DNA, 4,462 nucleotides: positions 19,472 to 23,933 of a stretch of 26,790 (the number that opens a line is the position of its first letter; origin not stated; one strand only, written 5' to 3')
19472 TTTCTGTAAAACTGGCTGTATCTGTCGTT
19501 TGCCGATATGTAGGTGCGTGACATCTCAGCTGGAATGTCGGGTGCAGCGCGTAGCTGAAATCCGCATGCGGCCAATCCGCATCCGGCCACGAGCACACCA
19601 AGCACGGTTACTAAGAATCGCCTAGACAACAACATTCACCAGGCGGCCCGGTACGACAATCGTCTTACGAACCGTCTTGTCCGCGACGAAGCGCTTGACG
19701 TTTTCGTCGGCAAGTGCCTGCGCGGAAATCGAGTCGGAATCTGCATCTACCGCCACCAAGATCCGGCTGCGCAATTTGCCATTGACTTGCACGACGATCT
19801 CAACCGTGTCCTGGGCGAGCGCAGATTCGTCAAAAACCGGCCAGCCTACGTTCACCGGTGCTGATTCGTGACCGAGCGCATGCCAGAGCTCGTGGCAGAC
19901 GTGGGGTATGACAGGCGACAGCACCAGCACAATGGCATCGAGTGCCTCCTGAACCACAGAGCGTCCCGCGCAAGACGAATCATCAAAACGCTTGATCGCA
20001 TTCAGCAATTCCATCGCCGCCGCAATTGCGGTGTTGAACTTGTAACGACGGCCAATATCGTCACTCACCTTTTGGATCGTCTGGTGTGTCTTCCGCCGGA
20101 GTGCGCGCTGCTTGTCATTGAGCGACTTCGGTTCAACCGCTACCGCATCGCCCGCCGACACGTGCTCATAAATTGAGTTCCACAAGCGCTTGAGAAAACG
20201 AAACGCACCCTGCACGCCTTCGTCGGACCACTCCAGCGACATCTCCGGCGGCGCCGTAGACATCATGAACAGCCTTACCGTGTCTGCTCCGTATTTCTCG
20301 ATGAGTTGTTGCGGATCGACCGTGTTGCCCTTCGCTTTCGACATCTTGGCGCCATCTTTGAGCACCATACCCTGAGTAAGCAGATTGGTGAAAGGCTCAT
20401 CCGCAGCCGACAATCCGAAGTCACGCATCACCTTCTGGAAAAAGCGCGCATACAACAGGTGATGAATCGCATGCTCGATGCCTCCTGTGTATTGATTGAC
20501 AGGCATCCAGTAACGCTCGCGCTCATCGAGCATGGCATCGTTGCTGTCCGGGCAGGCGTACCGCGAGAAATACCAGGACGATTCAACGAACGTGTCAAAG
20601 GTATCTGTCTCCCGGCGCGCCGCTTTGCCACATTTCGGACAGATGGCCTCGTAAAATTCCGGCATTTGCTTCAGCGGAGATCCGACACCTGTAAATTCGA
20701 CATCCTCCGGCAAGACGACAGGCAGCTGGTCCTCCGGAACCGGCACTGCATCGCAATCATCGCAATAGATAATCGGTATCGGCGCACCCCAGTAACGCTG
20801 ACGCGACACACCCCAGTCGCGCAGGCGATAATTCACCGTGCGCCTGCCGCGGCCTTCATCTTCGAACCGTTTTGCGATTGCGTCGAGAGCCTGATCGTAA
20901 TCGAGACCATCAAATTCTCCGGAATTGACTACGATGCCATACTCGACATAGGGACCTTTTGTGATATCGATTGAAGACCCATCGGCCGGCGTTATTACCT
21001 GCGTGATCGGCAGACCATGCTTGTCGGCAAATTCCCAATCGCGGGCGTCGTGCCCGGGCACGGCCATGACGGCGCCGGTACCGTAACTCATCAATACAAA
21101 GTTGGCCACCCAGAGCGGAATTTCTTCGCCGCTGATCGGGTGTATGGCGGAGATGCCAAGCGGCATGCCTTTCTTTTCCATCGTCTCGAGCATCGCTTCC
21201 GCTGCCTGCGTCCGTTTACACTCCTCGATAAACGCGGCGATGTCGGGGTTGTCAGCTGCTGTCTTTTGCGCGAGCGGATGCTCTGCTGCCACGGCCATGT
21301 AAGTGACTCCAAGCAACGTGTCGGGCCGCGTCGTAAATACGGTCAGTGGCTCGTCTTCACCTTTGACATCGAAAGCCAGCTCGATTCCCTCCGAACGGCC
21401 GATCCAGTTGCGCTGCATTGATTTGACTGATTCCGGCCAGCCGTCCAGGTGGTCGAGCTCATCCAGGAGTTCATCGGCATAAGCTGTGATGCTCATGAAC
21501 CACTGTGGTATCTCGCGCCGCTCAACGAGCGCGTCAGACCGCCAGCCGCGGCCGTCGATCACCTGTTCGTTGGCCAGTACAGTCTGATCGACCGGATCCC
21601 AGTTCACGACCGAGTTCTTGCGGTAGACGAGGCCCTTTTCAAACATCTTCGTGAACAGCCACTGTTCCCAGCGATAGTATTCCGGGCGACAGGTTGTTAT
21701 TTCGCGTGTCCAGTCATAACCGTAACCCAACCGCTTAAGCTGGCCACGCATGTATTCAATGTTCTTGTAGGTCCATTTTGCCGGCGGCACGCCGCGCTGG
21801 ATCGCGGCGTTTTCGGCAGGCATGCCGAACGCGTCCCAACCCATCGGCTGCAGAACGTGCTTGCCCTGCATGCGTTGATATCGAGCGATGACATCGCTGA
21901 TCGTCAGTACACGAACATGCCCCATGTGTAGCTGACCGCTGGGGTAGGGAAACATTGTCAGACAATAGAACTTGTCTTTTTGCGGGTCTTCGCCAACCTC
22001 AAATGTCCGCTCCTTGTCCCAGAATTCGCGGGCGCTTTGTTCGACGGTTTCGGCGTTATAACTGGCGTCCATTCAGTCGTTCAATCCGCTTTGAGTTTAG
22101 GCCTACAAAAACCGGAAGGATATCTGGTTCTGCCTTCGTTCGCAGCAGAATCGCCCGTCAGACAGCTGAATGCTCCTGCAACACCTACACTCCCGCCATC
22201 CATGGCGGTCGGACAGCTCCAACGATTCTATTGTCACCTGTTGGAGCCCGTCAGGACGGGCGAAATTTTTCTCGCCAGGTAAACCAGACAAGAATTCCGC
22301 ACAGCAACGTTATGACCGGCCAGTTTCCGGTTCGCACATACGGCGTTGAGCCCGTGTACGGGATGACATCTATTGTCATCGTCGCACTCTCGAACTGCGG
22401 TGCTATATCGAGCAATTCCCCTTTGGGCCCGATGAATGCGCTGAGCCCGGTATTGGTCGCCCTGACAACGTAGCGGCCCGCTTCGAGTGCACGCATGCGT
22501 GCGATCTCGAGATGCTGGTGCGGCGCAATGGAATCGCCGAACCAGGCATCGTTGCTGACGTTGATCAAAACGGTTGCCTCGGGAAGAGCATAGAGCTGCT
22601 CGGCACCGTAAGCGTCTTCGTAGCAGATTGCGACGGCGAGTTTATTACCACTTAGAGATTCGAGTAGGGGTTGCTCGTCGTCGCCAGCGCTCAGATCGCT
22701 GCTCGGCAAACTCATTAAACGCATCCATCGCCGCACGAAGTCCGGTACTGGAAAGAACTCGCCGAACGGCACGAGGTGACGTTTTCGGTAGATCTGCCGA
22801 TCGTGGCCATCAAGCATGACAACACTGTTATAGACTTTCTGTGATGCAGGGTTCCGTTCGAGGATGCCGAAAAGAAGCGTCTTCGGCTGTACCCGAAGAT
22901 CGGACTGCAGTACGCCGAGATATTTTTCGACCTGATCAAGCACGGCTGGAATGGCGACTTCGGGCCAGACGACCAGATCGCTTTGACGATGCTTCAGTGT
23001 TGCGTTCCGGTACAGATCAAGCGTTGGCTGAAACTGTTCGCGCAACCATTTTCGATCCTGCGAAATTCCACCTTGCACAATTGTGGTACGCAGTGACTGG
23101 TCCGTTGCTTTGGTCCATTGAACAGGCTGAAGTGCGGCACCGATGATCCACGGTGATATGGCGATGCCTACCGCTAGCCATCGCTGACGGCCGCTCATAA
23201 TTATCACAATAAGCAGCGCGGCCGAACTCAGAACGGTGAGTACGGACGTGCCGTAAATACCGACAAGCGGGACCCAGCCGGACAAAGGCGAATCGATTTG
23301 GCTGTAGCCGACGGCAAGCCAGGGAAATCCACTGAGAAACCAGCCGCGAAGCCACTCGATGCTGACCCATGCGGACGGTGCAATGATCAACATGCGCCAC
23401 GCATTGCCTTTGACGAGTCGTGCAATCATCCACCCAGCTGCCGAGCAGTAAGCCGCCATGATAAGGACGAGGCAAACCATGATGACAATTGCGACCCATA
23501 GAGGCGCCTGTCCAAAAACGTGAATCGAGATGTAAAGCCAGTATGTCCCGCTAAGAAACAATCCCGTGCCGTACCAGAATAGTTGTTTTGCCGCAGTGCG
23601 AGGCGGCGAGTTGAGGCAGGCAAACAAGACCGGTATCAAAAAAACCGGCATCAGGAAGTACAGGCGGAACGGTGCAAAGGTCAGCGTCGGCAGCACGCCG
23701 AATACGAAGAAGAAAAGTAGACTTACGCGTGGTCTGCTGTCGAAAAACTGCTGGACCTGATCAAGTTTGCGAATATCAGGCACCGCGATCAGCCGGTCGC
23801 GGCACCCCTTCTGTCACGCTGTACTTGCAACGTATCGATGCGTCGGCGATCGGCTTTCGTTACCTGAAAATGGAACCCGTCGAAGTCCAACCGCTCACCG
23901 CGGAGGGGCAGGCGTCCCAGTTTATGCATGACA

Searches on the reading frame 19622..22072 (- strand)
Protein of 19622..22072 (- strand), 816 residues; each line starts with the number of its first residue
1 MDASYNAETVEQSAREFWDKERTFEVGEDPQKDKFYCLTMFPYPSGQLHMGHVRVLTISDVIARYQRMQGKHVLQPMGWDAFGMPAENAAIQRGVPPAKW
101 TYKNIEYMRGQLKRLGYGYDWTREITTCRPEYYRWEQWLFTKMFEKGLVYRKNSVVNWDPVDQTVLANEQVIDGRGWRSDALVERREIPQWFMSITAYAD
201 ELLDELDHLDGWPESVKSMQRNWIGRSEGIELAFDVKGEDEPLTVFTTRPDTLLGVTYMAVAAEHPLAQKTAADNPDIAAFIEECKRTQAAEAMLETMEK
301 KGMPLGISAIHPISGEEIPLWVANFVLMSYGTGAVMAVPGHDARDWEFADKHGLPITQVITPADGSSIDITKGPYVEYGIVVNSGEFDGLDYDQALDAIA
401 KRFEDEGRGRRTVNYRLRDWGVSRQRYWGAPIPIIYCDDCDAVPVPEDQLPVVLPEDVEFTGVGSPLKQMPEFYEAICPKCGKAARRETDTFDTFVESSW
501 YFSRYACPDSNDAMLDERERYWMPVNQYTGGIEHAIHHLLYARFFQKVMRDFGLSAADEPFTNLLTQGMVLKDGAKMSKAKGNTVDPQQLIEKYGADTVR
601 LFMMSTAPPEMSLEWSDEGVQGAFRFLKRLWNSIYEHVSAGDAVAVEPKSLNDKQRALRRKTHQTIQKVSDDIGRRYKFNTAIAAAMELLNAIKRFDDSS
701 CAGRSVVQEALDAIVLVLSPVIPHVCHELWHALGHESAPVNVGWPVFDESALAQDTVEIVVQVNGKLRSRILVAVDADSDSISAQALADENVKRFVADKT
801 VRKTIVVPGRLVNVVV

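Call 64: search_protein_families(library=pfam, proteins=[window:19622-22072:-], max_evalue=0.00001)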
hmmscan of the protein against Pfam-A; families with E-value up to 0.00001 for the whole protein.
window:19622-22072:- (816 aa): 5 families
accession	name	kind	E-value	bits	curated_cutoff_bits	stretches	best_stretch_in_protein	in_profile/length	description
PF13603.12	tRNA-synt_1_2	-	6.3e-77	257.7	25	1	221-403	1-184/185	Leucyl-tRNA synthetase, editing domain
PF00133.28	tRNA-synt_1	-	5.1e-59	200.5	22.7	2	16-225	4-226/414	tRNA synthetases class I (I, L, M and V)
PF09334.17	tRNA-synt_1g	-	3.3e-31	108.8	20.1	2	39-171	5-135/391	tRNA synthetases class I (M)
PF08264.19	Anticodon_1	-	1.1e-19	71.3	25.1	1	656-778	2-143/148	Anticodon-binding domain of tRNA ligase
PF01406.26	tRNA-synt_1e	-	2.1e-06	27.8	27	0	560-621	236-297/301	tRNA synthetases class I (C) catalytic domain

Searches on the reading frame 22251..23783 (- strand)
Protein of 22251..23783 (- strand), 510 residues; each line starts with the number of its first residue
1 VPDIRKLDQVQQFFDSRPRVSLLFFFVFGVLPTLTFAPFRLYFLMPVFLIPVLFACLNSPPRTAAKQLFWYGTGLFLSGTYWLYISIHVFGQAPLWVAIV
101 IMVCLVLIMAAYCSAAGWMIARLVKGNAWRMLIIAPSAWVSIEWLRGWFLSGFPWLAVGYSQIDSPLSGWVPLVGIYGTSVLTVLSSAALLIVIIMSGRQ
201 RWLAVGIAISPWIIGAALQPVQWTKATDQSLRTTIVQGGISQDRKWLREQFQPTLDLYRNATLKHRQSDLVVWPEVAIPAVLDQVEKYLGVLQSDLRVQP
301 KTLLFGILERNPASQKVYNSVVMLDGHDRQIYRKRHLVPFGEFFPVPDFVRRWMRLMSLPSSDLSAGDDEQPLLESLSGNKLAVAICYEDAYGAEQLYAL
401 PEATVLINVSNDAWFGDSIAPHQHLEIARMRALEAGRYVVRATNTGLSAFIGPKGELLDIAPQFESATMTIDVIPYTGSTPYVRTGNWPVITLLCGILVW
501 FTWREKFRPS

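Call 64: search_protein_families(library=pfam, proteins=[window:22251-23783:-], max_evalue=0.00001)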
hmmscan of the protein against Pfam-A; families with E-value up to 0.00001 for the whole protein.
window:22251-23783:- (510 aa): 2 families
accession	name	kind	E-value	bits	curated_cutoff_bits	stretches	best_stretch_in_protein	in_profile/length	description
PF20154.4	LNT_N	-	1.4e-36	126.5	27.1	1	29-188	2-158/159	Apolipoprotein N-acyltransferase N-terminal domain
PF00795.27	CN_hydrolase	-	1.6e-32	113.3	23.2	1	234-474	3-247/256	Carbon-nitrogen hydrolase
